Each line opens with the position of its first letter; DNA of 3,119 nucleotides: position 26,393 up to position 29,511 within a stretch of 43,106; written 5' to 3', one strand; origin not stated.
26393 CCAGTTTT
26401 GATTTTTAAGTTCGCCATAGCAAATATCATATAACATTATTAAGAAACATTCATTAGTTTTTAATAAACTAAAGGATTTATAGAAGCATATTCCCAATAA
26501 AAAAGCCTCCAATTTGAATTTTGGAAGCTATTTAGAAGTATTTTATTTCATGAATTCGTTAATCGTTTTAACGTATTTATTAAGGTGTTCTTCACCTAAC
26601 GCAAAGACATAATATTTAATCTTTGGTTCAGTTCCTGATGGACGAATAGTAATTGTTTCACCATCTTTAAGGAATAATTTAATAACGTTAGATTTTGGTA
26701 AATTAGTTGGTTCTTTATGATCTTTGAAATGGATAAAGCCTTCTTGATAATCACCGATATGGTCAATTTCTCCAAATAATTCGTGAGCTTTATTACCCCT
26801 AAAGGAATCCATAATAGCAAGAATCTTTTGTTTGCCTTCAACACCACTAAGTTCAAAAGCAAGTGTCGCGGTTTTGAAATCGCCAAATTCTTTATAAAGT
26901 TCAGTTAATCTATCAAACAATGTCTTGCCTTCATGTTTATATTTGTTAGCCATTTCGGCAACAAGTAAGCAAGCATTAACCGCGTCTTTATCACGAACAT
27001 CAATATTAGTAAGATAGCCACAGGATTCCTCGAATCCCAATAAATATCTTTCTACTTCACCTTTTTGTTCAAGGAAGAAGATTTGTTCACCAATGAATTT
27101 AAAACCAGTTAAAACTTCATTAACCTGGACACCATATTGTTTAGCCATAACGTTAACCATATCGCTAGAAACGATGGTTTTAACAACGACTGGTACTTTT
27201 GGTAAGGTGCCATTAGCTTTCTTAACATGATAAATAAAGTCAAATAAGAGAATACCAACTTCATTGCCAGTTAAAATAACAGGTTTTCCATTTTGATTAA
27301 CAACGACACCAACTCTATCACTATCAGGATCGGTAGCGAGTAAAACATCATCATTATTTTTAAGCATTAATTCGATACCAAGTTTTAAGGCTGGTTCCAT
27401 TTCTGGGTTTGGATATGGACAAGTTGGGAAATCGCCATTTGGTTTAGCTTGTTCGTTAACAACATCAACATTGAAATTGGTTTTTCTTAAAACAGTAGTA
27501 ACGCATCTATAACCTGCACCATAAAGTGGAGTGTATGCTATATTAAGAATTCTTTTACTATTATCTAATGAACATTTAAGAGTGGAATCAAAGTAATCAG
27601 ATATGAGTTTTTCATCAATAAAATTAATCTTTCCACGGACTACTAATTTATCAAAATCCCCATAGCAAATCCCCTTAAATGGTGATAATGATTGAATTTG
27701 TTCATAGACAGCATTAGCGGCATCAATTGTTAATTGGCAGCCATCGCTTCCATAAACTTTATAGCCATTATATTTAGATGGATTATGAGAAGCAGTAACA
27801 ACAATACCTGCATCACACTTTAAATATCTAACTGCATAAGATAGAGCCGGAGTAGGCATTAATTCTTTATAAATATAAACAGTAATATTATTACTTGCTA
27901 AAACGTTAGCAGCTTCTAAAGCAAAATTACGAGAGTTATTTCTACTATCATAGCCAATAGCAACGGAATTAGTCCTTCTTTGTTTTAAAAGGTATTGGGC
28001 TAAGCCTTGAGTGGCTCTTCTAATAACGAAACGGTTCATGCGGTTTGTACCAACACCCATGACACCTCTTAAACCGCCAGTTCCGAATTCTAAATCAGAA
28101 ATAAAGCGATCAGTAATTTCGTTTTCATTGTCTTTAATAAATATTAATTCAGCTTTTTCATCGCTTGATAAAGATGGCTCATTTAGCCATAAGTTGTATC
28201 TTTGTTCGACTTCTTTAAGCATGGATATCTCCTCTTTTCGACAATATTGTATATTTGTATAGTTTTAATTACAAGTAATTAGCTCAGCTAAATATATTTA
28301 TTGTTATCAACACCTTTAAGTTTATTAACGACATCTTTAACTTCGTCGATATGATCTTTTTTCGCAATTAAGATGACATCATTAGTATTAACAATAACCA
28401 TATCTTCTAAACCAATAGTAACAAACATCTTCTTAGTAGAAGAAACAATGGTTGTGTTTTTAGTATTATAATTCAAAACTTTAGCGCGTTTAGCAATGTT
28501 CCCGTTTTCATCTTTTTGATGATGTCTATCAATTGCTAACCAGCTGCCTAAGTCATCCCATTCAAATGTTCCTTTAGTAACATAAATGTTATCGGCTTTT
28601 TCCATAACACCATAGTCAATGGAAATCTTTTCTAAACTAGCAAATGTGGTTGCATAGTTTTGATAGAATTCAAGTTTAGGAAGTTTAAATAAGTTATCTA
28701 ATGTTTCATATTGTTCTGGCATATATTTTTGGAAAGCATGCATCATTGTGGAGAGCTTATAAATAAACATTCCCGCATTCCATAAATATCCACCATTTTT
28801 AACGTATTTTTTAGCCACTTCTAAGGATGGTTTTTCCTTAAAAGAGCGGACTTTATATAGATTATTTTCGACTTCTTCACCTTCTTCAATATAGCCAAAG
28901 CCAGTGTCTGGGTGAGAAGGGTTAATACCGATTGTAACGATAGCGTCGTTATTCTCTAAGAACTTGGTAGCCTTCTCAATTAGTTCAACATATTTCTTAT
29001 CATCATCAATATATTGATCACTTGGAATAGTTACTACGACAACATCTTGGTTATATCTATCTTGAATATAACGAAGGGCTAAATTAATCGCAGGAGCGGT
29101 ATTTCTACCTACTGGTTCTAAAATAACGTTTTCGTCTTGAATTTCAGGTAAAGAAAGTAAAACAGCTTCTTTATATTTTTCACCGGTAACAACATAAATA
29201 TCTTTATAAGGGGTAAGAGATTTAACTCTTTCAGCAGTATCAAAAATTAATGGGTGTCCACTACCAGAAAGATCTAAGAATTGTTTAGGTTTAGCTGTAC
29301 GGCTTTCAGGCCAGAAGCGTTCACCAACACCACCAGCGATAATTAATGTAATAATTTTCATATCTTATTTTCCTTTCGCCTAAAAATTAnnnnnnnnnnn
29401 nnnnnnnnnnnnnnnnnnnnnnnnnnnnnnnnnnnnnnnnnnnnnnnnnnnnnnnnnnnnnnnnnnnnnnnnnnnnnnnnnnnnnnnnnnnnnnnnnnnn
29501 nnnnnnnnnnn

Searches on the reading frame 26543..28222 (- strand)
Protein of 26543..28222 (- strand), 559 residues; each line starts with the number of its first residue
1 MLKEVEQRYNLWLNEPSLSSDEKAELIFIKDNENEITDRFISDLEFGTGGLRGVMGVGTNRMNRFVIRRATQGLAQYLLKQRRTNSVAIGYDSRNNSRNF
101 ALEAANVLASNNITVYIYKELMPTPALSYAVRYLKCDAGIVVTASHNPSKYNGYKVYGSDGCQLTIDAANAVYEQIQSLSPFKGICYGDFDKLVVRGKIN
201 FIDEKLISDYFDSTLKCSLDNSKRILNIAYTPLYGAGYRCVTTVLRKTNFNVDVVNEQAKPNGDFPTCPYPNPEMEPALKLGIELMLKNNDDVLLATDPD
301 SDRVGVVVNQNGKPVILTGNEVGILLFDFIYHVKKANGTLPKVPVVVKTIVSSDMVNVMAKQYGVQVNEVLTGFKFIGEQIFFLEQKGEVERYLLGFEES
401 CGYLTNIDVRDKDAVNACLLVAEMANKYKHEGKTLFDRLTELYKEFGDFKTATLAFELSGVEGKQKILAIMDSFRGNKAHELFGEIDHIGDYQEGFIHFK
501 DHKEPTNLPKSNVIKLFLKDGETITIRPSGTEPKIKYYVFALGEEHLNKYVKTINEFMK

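Call 8: search_protein_families(library=pfam, proteins=[window:26543-28222:-], max_evalue=0.001)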
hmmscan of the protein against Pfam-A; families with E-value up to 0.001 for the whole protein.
window:26543-28222:- (559 aa): 4 families
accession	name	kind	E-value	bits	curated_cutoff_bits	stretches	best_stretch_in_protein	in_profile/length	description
PF02878.22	PGM_PMM_I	-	1e-44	152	22.5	1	45-178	3-133/138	Phosphoglucomutase/phosphomannomutase, alpha/beta/alpha domain I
PF02879.22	PGM_PMM_II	-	5.9e-21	75.4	29.3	1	220-310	15-101/103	Phosphoglucomutase/phosphomannomutase, alpha/beta/alpha domain II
PF02880.22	PGM_PMM_III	-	3.3e-18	66.3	20.7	1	319-445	2-114/115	Phosphoglucomutase/phosphomannomutase, alpha/beta/alpha domain III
PF00408.26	PGM_PMM_IV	-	3.3e-05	24.3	23.1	1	511-554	23-65/68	Phosphoglucomutase/phosphomannomutase, C-terminal domain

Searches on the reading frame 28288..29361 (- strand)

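Call 8: search_protein_families(library=pfam, proteins=[window:28288-29361:-], max_evalue=0.001)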
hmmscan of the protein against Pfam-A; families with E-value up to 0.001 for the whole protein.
window:28288-29361:- (357 aa): 3 families
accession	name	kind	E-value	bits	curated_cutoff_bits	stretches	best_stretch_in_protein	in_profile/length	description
PF00483.29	NTP_transferase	-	2.4e-39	135.8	21.2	1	5-285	2-243/245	Nucleotidyl transferase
PF22640.1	ManC_GMP_beta-helix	-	2.5e-11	43.8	27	1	300-348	8-55/55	MannoseP isomerase/GMP-like beta-helix domain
PF12804.13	NTP_transf_3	-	8.1e-05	23.3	27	1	6-120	2-100/160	MobA-like NTP transferase domain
